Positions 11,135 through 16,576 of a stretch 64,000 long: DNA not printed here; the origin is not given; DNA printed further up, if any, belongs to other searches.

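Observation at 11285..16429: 1714-aa zinc-ribbon / STAND-like ATPase / NYN ribonuclease fusion, isolated between repeat mosaics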

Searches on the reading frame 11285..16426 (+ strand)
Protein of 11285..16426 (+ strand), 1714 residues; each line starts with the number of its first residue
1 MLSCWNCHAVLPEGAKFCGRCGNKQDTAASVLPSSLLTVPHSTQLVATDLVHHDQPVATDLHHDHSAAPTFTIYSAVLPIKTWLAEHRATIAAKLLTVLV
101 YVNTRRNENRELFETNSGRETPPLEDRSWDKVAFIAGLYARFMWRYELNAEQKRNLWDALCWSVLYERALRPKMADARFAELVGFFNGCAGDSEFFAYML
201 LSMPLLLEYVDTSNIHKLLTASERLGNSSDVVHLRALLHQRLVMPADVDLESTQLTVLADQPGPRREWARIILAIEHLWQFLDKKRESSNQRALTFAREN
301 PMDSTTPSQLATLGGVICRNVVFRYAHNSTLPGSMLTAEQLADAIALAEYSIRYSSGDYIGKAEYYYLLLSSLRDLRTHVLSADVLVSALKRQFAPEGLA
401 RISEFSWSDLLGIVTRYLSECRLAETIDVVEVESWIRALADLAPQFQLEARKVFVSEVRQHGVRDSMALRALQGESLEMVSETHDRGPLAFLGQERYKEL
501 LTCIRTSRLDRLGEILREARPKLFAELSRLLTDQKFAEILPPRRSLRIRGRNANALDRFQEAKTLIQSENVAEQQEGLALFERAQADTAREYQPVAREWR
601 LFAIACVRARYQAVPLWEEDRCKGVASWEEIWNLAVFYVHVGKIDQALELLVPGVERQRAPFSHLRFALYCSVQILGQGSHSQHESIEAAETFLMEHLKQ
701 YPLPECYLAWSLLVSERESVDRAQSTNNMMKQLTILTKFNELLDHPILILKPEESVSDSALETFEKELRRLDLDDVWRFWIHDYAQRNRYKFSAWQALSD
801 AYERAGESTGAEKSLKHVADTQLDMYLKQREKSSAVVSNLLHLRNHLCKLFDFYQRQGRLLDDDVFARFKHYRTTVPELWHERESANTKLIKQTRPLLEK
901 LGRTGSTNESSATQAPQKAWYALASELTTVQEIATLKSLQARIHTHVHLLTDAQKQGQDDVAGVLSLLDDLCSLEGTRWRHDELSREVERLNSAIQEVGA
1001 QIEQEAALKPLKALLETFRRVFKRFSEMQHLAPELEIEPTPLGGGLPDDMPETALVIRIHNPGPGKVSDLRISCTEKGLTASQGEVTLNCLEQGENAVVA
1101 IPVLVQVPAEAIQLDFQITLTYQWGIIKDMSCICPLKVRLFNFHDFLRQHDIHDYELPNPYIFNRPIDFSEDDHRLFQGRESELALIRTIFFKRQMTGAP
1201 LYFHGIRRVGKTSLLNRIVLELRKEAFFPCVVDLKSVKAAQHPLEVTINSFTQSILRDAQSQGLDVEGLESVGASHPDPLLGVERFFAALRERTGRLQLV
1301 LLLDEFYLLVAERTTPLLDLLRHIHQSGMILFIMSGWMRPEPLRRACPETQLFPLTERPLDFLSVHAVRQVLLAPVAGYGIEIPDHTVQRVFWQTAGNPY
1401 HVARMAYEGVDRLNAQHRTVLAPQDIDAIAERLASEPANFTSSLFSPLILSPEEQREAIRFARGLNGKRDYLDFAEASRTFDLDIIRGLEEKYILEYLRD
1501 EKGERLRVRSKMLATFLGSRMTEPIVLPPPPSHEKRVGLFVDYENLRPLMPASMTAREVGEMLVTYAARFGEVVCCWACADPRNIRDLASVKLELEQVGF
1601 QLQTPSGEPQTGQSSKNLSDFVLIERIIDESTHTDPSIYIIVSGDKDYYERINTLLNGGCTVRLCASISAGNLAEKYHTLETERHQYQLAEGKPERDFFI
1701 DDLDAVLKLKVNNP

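Call 3: search_protein_families(library=pfam, proteins=[window:11285-16426:+], max_evalue=1)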
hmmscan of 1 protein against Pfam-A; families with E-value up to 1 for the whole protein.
window:11285-16426:+ (1714 aa): 11 families
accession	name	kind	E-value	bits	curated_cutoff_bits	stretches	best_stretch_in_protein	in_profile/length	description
PF01936.24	NYN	-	4.1e-08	34.3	24.2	1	1536-1667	1-125/145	NYN domain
PF13240.11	Zn_Ribbon_1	-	2.2e-05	24.5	25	1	4-24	2-22/23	zinc-ribbon domain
PF01637.24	ATPase_2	-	0.00016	22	33.2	1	1177-1310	1-123/225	ATPase domain predominantly from Archaea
PF13401.12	AAA_22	-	0.00044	21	27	1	1198-1335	5-121/130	AAA domain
PF12773.13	DZR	-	0.0011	19.5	27.3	1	4-22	27-45/45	Double zinc ribbon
PF13248.11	Zn_ribbon_3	-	0.0041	17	27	1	1-24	2-25/26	zinc-ribbon domain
PF13428.12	TPR_14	-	0.022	15.9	23.5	0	793-817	2-26/44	Tetratricopeptide repeat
PF13173.12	AAA_14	-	0.072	13.5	27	1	1201-1240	5-45/129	AAA domain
PF14852.12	Fis1_TPR_N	-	0.2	11.8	25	1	565-583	10-28/33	Fis1 N-terminal tetratricopeptide repeat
PF21051.3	ARMC9_LisH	-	0.27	11.9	27.3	0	408-433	2-27/32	ARMC9, LIS1 homology motif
PF17032.10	Zn_ribbon_15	-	0.37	12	28.9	1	3-22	54-73/73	zinc-ribbon family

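Call 4: search_protein_families(library=padloc, proteins=[window:11285-16426:+], max_evalue=1)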
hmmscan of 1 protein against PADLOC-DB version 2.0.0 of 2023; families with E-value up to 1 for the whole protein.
window:11285-16426:+ (1714 aa): 0 families

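Call 5: search_protein_families(library=ncbifam, proteins=[window:11285-16426:+], max_evalue=1)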
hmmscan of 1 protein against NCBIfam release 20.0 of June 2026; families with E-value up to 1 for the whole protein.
window:11285-16426:+ (1714 aa): 1 family
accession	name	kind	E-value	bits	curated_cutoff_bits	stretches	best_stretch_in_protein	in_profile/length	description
NF053861.1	DS8_antiphage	equivalog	0.027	12.2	790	1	1192-1249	364-422/994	anti-phage protein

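Call 6: find_homologous_proteins(query=window:11285-16426:+, max_evalue=0.001)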
Query window:11285-16426:+ (1714 aa): 5 proteins with E <= 0.001 among 8000 candidates.
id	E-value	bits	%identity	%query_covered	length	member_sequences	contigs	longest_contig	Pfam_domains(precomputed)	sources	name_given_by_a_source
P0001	0.0e+0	3917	100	100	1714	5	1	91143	PF13240.12,PF01936.25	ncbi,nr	ncbi:MAG TPA: NYN domain-containing protein [Ktedonobacteraceae bacterium]|nr:NYN domain-containing 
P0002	0.0e+0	2067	56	100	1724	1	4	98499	PF01637.25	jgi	jgi:hypothetical protein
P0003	0.0e+0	1630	72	59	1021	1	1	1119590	-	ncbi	-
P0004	0.0e+0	1619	55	78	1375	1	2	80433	PF01637.25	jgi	jgi:hypothetical protein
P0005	5.4e-11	59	26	17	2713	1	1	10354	PF25168.2,PF23586.3,PF07494.18,PF24105.2,PF24805.2,PF23342.2,PF24817.2,PF13401.13,PF23393.3,PF23389.2,PF24797.2,PF25460.2,PF00400.39,PF23414.2,PF25178.1,PF23775.2,PF25174.2,PF24814.2,PF23381.2,PF25173.2,PF25175.2,PF24796.2,PF24780.2,PF23409.2,PF25172.2,PF24782.3,PF16529.12,PF25391.2,PF23869.2,PF2480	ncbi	-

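Call 9: find_encoding_contigs(protein=P0002, flank=10000, max_places=4)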
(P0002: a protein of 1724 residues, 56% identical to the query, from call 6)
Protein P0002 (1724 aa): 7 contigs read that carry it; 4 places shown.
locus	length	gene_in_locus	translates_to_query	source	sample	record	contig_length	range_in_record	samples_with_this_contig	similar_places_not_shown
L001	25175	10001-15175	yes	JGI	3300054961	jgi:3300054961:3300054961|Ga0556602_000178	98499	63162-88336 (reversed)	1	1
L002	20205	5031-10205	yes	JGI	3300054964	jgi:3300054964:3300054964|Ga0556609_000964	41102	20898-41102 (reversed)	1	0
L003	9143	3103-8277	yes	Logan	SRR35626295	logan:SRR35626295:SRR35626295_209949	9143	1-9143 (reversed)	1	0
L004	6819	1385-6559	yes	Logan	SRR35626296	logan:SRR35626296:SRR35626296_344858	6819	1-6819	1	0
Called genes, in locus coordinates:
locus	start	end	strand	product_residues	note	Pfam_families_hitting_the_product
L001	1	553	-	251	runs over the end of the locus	PF01209:Ubie_methyltran, PF13489:Methyltransf_23 (weak), PF13847:Methyltransf_31, PF08241:Methyltransf_11, PF08242:Methyltransf_12, PF13649:Methyltransf_25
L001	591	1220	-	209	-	PF04542:Sigma70_r2, PF08281:Sigma70_r4_2, PF04545:Sigma70_r4 (weak)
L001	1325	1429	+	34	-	-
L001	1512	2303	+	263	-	PF07690:MFS_1, PF13347:MFS_2, PF03209:PUCC (weak), PF07690:MFS_1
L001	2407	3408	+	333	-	PF07885:Ion_trans_2, PF02254:TrkA_N, PF02080:TrkA_C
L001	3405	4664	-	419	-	PF18130:ATPgrasp_N, PF13535:ATP-grasp_4, PF18603:LAL_C2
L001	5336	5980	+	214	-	PF00440:TetR_N, PF17932:TetR_C_24 (weak)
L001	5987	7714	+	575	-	PF06609:TRI12, PF12832:MFS_1_like (faint), PF00083:Sugar_tr, PF07690:MFS_1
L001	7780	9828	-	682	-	PF01590:GAF, PF13185:GAF_2, PF13492:GAF_3, PF01590:GAF, PF13185:GAF_2, PF13492:GAF_3, PF17853:GGDEF_2, PF13556:HTH_30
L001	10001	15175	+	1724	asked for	PF01637:ATPase_2 (weak)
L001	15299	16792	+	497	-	PF02133:Transp_cyt_pur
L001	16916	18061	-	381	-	PF01408:GFO_IDH_MocA, PF02894:GFO_IDH_MocA_C, PF22725:GFO_IDH_MocA_C3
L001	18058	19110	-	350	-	PF01261:AP_endonuc_2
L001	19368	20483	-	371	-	PF01408:GFO_IDH_MocA, PF02894:GFO_IDH_MocA_C, PF22725:GFO_IDH_MocA_C3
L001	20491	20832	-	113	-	-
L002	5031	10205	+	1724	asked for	PF01637:ATPase_2 (weak)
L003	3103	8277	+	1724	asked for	PF01637:ATPase_2 (weak)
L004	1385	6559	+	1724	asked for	PF01637:ATPase_2 (weak)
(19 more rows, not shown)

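Call 10: find_encoding_contigs(protein=P0003, flank=10000, max_places=4)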
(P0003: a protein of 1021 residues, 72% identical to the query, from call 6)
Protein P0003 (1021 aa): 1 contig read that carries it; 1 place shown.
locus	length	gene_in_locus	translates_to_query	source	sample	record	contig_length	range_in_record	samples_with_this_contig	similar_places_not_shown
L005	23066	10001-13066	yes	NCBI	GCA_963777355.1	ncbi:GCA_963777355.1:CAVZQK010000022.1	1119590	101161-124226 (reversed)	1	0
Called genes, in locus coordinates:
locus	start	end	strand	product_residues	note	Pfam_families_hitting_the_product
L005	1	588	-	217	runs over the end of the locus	PF01128:IspD, PF12804:NTP_transf_3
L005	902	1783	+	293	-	PF02540:NAD_synthase (faint)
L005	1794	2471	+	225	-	-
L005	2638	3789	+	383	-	PF00266:Aminotran_5, PF01212:Beta_elim_lyase (weak), PF01041:DegT_DnrJ_EryC1 (weak)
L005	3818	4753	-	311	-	PF01156:IU_nuc_hydro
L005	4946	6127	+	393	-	PF00155:Aminotran_1_2, PF01212:Beta_elim_lyase (faint), PF01041:DegT_DnrJ_EryC1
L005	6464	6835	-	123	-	PF00903:Glyoxalase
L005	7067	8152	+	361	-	PF00144:Beta-lactamase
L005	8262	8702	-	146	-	-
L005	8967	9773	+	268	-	PF06283:ThuA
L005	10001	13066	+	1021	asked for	-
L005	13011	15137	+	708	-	PF01936:NYN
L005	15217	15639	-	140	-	-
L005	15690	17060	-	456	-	PF20703:nSTAND1, PF20702:nSTAND2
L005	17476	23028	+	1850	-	PF23743:Beta-prop_BBS7 (faint), PF01839:FG-GAP (faint), PF13570:Beta-prop_ACSF4, PF13517:FG-GAP_3 (weak), PF01637:ATPase_2, PF13191:AAA_16, PF13401:AAA_22, PF20703:nSTAND1, +6 more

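Call 53: find_related_loci(query=A5, collection=viral_contigs, flank=5000)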
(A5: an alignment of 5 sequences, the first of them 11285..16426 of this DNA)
Query A5 (1714 aa) in viral_contigs; peptide patterns used: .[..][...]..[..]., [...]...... (x = any residue, [..] = any of these).
177 stretches matched a pattern, but none encodes a relative of the query by tblastn (E <= 1e-3).

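Call 59: find_homologous_proteins(query=A7, max_evalue=1e-10)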
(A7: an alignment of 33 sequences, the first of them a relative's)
Query A7 (33 sequences) (1714 aa, profile of the alignment): 6 proteins with E <= 1e-10 among 8000 candidates.
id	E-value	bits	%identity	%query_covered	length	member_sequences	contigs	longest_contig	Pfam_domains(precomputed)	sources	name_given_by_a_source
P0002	0.0e+0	2226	56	100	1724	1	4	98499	PF01637.25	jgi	jgi:hypothetical protein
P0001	0.0e+0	2168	100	100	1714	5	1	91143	PF13240.12,PF01936.25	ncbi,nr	ncbi:MAG TPA: NYN domain-containing protein [Ktedonobacteraceae bacterium]|nr:NYN domain-containing 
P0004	0.0e+0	1641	55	78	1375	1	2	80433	PF01637.25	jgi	jgi:hypothetical protein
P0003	1.7e-296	1005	72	59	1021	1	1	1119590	-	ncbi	-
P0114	1.4e-19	88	25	17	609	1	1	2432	PF13401.13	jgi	jgi:hypothetical protein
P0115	1.0e-17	81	22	20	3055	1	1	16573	-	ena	-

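Call 60: find_related_loci(query=A7, collection=metagenome_contigs, flank=8000)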
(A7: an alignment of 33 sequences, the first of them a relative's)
Query A7 (1714 aa) in metagenome_contigs; peptide patterns used: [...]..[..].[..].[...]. (x = any residue, [..] = any of these).
192 stretches matched a pattern; 37 encode a relative of the query (tblastn E <= 1e-3); 37 distinct loci.
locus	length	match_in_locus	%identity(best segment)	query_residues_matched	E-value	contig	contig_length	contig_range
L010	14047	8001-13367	36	84-1707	0e+0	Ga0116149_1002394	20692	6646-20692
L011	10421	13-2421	56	904-1707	0e+0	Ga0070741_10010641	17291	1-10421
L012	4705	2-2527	40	869-1707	0e+0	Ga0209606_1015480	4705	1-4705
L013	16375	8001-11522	43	4-1707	9e-141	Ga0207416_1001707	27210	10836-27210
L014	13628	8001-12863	27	77-1703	2e-131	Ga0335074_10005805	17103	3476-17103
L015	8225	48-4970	27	57-1703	2e-131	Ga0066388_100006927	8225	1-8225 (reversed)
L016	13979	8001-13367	36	84-1707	0e+0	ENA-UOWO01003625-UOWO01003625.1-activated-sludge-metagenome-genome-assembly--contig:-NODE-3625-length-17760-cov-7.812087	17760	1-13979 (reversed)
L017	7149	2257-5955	27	462-1703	2e-110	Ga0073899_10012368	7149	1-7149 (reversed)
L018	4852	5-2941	29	736-1707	3e-93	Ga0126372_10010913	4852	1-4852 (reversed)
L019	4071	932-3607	35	1-1711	3e-85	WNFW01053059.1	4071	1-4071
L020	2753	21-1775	35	1118-1705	4e-83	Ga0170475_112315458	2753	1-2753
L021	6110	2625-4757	34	271-1691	8e-71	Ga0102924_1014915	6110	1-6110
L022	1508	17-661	49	1505-1707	8e-65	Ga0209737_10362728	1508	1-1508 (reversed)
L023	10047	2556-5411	34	1-1707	2e-57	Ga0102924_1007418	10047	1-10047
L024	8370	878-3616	34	1-1707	5e-57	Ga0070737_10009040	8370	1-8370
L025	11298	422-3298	35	1-1707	3e-54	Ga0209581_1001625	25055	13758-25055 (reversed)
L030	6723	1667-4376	41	3-1711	2e-52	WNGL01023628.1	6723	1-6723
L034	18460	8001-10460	39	87-1707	3e-47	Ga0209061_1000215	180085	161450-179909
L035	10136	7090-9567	42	81-1713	1e-42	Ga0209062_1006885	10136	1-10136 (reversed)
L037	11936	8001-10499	42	59-1713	5e-42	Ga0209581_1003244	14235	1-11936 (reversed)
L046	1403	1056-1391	32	1536-1659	9e-5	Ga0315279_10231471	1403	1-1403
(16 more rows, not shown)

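Call 61: search_dna_similar(query=window:11285-16426:+, collection=plasmids, mode=protein, max_evalue=0.00001, max_rows=10)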
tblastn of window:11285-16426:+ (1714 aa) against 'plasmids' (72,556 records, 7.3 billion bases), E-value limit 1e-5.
No match.
